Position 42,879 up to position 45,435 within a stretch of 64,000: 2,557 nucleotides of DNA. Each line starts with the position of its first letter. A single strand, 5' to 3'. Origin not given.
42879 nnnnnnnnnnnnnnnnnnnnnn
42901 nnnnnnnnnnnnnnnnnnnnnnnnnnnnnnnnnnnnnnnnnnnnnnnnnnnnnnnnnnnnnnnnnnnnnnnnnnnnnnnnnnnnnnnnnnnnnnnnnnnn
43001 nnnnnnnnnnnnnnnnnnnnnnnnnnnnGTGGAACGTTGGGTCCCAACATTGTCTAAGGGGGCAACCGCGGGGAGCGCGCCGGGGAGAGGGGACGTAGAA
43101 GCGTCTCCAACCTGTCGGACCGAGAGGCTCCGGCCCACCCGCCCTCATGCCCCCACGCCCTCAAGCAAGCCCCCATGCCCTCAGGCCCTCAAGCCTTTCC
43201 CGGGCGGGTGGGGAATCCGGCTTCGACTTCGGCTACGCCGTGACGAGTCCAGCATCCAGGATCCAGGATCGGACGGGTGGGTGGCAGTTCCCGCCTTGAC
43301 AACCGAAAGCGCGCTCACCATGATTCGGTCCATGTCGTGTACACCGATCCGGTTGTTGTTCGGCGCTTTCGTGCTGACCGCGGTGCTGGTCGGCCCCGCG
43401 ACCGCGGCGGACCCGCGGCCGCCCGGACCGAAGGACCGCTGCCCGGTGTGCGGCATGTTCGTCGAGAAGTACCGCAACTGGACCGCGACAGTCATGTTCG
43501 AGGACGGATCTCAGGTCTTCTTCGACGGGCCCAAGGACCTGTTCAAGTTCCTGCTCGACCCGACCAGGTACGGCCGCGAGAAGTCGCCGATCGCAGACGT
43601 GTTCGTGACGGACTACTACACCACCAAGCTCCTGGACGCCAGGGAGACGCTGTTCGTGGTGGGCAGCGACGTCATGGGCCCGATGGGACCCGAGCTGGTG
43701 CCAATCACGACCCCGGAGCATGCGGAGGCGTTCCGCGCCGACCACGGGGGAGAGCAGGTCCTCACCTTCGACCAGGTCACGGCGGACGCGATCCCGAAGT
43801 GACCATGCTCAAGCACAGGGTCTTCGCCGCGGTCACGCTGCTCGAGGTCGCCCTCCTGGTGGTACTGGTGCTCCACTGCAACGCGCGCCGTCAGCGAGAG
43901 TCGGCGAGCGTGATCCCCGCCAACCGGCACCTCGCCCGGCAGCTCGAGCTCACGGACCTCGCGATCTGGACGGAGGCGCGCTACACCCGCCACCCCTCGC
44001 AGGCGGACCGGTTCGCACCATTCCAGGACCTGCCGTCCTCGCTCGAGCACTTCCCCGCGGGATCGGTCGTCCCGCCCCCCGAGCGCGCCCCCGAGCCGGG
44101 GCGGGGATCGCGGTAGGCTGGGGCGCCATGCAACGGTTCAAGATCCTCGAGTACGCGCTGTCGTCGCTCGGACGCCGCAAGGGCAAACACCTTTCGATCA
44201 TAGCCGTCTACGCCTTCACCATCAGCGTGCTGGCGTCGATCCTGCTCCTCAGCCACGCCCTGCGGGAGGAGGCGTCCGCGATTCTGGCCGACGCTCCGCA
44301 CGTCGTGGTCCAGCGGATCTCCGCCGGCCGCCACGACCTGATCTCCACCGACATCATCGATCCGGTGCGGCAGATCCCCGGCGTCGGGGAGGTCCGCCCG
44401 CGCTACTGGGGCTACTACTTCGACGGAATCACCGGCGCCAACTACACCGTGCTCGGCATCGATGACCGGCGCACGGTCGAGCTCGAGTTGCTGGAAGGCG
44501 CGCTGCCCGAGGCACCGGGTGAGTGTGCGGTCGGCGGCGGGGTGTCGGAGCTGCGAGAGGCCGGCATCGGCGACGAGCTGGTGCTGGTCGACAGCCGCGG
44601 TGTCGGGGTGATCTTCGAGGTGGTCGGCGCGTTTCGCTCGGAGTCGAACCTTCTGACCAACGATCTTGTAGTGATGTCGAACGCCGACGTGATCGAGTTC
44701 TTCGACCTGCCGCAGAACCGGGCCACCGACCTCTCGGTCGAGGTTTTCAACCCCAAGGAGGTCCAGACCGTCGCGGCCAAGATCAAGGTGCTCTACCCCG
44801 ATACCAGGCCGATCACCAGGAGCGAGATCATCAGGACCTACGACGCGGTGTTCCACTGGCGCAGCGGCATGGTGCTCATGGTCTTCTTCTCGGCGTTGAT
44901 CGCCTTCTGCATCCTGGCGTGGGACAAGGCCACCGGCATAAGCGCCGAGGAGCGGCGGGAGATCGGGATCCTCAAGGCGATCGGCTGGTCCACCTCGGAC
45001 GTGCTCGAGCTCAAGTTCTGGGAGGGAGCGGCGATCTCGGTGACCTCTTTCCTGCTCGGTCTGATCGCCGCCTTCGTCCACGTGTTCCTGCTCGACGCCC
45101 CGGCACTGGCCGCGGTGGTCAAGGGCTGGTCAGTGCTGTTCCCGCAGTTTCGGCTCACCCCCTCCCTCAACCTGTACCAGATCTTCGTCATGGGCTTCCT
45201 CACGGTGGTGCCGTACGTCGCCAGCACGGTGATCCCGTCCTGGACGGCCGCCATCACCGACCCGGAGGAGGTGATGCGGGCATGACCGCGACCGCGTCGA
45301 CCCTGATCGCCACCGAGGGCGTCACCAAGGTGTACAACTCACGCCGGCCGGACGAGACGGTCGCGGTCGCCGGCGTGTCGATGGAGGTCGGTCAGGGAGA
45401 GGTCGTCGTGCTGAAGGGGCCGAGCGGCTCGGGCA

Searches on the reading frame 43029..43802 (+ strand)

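Call 3: search_protein_families(library=pfam, proteins=[window:43029-43802:+], max_evalue=0.01)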
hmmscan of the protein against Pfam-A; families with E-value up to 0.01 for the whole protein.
window:43029-43802:+ (257 aa): 1 family
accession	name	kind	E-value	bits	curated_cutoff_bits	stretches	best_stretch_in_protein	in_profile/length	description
PF05573.18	NosL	-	1.7e-30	106.5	24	1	134-254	6-130/131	NosL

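Call 5: search_protein_families(library=ncbifam, proteins=[window:43029-43802:+], max_evalue=0.01)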
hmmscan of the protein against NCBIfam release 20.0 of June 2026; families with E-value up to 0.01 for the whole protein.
window:43029-43802:+ (257 aa): 0 families

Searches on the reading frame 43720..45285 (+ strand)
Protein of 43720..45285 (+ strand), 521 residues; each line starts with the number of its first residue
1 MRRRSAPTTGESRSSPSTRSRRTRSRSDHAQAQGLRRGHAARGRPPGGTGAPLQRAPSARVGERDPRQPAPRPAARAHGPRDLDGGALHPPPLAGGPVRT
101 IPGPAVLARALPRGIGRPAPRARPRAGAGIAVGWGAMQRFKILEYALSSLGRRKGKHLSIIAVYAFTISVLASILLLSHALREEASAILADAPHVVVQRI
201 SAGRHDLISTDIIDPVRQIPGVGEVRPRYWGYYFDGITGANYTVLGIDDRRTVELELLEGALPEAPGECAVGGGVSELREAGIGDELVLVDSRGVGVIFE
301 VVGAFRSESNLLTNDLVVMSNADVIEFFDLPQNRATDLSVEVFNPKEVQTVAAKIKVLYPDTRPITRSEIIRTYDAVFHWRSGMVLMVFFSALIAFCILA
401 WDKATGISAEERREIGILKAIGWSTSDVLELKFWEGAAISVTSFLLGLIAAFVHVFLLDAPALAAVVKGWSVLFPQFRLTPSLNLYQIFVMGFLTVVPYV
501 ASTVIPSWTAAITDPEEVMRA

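Call 3: search_protein_families(library=pfam, proteins=[window:43720-45285:+], max_evalue=0.01)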
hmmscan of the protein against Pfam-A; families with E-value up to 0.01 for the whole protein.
window:43720-45285:+ (521 aa): 1 family
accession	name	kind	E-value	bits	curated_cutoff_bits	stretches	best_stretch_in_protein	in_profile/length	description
PF02687.27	FtsX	-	5.3e-09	36.6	25.5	1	386-511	2-116/120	FtsX-like permease C-terminal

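Call 5: search_protein_families(library=ncbifam, proteins=[window:43720-45285:+], max_evalue=0.01)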
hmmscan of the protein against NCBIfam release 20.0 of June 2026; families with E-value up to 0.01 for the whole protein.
window:43720-45285:+ (521 aa): 3 families
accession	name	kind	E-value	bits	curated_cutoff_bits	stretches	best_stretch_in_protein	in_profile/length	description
TIGR02212.1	lolCE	equivalog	1e-13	51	362.45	1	157-520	19-409/411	lipoprotein-releasing ABC transporter permease subunit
NF008076.0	PRK10814.1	exception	4.6e-08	32.5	473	1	298-520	183-397/399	lipoprotein-releasing ABC transporter permease subunit LolC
TIGR03434.1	ADOP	subfamily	0.0031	15.7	622.3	1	410-520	706-801/803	ADOP family duplicated permease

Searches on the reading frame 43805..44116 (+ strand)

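Call 27: search_protein_families(library=pfam, proteins=[window:43805-44116:+], max_evalue=10)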
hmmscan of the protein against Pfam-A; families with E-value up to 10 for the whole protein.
window:43805-44116:+ (103 aa): 1 family
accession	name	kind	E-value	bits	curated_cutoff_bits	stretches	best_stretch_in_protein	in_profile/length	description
PF12338.13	RbcS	-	0.21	12.2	25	1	61-79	14-33/45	Ribulose-1,5-bisphosphate carboxylase small subunit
